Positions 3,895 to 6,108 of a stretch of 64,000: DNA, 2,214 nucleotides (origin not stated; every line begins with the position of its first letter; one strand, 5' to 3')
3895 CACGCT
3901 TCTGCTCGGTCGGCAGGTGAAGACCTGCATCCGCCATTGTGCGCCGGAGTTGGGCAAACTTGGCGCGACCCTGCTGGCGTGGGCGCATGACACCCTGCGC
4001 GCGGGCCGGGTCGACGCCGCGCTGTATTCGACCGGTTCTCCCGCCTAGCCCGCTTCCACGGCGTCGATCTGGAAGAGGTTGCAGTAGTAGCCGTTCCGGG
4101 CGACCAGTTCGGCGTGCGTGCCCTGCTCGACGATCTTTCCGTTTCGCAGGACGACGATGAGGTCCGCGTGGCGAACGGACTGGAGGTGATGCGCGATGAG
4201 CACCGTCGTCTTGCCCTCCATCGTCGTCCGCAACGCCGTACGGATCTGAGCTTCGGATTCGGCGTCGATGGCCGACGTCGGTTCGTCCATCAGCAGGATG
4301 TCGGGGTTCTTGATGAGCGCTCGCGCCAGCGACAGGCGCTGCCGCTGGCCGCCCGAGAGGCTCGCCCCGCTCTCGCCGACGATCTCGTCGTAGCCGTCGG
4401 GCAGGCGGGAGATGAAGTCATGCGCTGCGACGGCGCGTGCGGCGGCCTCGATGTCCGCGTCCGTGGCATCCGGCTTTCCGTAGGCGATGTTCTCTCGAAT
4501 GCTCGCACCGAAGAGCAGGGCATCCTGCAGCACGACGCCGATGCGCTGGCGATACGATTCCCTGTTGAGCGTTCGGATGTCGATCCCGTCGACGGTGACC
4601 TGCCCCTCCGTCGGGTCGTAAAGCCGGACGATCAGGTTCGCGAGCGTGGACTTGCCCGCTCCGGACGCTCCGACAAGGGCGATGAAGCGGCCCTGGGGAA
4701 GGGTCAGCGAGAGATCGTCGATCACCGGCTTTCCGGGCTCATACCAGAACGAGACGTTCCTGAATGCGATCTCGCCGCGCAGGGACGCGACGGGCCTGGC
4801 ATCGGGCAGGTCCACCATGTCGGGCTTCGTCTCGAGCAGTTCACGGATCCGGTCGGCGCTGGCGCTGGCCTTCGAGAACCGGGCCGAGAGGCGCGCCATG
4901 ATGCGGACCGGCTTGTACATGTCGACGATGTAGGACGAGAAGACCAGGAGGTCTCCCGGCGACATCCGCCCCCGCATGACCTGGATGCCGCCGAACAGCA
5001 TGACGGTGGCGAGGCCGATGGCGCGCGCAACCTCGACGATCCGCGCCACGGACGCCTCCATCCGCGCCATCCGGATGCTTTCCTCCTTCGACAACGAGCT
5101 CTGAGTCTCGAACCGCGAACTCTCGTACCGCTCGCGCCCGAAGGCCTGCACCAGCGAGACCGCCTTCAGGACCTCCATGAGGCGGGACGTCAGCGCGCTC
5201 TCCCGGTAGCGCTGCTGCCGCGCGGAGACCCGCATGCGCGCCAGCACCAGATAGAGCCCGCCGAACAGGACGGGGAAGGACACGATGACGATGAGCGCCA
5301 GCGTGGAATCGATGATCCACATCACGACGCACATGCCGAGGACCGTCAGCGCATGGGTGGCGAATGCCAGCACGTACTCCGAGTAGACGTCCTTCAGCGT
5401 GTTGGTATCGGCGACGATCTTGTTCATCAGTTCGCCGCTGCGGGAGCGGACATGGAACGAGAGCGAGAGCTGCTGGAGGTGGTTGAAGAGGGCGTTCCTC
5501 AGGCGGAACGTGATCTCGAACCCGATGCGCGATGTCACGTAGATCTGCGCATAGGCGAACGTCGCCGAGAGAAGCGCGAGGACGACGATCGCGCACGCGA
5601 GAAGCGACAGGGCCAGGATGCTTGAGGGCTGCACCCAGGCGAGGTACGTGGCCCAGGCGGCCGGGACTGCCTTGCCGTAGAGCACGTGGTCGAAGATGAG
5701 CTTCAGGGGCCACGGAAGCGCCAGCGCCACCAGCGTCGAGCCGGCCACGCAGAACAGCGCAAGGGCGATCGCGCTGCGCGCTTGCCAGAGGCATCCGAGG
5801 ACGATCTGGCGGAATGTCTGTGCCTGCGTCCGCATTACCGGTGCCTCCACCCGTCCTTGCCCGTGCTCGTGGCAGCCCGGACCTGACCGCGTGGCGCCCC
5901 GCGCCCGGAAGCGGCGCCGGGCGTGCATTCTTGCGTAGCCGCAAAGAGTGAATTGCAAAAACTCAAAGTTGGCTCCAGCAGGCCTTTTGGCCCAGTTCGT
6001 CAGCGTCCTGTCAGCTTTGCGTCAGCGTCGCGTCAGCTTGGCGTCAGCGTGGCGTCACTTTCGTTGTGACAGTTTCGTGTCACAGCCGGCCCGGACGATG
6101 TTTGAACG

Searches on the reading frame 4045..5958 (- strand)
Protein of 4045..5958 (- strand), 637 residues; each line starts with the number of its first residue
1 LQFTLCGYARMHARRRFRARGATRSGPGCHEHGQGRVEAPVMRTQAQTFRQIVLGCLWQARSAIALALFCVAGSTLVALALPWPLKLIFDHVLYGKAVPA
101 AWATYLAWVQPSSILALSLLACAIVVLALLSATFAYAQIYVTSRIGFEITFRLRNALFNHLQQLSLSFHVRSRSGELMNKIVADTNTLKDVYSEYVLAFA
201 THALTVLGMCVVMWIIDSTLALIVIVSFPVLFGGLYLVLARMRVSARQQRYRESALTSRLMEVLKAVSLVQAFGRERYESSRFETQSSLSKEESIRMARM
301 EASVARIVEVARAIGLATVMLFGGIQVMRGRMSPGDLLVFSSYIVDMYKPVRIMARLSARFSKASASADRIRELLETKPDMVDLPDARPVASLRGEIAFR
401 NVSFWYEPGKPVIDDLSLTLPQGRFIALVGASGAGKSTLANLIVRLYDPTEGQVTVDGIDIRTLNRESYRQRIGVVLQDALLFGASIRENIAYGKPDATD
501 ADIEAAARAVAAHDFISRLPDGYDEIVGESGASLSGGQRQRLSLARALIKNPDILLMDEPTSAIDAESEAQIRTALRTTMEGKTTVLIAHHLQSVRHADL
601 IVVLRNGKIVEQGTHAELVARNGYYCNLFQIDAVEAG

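Call 3: search_protein_families(library=pfam, proteins=[window:4045-5958:-], max_evalue=0.01)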
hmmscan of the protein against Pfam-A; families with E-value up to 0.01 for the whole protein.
window:4045-5958:- (637 aa): 8 families
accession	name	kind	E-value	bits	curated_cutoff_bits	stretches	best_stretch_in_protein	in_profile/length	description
PF00664.28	ABC_membrane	-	1.7e-43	149.7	28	1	65-345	2-268/274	ABC transporter transmembrane region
PF00005.33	ABC_tran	-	2.4e-37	129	25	1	414-562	2-137/137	ABC transporter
PF03193.22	RsgA_GTPase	-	0.00083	19.7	30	1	412-444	96-127/174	RsgA GTPase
PF13401.12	AAA_22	-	0.0019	18.9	27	1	423-450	5-32/130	AAA domain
PF13191.12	AAA_16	-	0.0021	19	32.6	0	422-599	23-148/167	AAA ATPase domain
PF13304.12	AAA_21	-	0.0031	18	27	0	425-446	1-22/304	AAA domain, putative AbiEii toxin, Type IV TA system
PF13481.12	AAA_25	-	0.0052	16.9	27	0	419-440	29-50/195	AAA domain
PF02463.25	SMC_N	-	0.008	16.1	40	0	533-602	136-209/220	RecF/RecN/SMC N terminal domain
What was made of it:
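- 4045..5958 (-): MsbA/ChvA-like type-I ABC exporter (fused TMD-NBD half-transporter); start between 5835 and 5958. Pfam ABC_membrane 1.7e-43 and ABC_tran 2.4e-37 (call 3).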

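Call 5: search_protein_families(library=ncbifam, proteins=[window:4045-5958:-], max_evalue=0.001)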
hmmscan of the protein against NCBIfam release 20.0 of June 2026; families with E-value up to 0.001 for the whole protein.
window:4045-5958:- (637 aa): 188 families (the best 25 are shown)
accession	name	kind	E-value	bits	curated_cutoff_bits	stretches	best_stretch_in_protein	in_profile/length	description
TIGR02204.1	MsbA_rel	hypoth_equivalog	1.4e-133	446.6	780.4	1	121-630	61-573/576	ABC transporter, permease/ATP-binding protein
NF052233.1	CphA_assoc_ABC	equivalog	1.1e-131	440.7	880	1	118-633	230-744/766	cyanophycin metabolism-associated ABC transporter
TIGR02203.1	MsbA_lipidA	equivalog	8.7e-127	424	602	1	64-632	21-569/572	lipid A export permease/ATP-binding protein MsbA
NF045513.1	HepA_fam_ABC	equivalog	3.5e-125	418.8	725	1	112-631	89-608/610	heterocyst formation ABC transporter subunit HepA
TIGR01846.1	type_I_sec_HlyB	subfamily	1.2e-116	390.7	725.55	1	113-630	174-690/694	type I secretion system permease/ATPase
TIGR00958.1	3a01208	subfamily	7.5e-113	378.2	874.6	1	89-628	171-710/711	antigen peptide transporter 2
NF010178.0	PRK13657.1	equivalog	6.5e-111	371.6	733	1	143-632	81-570/588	glucan ABC transporter ATP-binding protein/ permease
NF008381.0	PRK11176.1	equivalog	2.1e-107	359.9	867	1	117-632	64-579/582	lipid A ABC transporter ATP-binding protein/permease MsbA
TIGR03796.1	NHLM_micro_ABC1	equivalog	4e-104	349.3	853.3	1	60-629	152-709/710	NHLP family bacteriocin export ABC transporter peptidase/permease/ATPase subunit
TIGR03375.1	type_I_sec_LssB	subfamily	1.3e-101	341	693.1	1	112-620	183-690/696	type I secretion system permease/ATPase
TIGR02868.1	CydC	equivalog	4.9e-95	319.1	329.05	1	100-592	36-530/530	thiol reductant ABC exporter subunit CydC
TIGR02857.1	CydD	equivalog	7.7e-95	318.8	435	1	61-604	2-529/529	thiol reductant ABC exporter subunit CydD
TIGR03797.1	NHLM_micro_ABC2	equivalog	1.4e-93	314.7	709.4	1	92-630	149-683/686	NHLP bacteriocin export ABC transporter permease/ATPase subunit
NF008055.0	PRK10789.1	equivalog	1e-87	295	845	1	122-636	61-575/590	SmdA family multidrug ABC transporter permease/ATP-binding protein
TIGR01192.1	chvA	subfamily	2.3e-86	290.7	585.4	1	143-631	81-569/585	glucan export ABC transporter ATP-binding protein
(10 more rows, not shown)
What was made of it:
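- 4045..5958 (-): Below every NCBIfam cut-off: MsbA 424/602, MsbA_rel 447/780, glucan exporter 372/733 (call 5).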

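Call 45: search_protein_families(library=padloc, proteins=[window:4045-5958:-], max_evalue=0.001)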
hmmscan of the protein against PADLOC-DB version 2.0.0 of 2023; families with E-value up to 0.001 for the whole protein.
window:4045-5958:- (637 aa): 2 families
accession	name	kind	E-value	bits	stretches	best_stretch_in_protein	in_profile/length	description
PDLC04135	mad3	-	1.3e-30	105.2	2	529-617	259-355/374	mads_3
PDLC04140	mad8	-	6e-09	33.8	1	407-593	11-235/314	mads_8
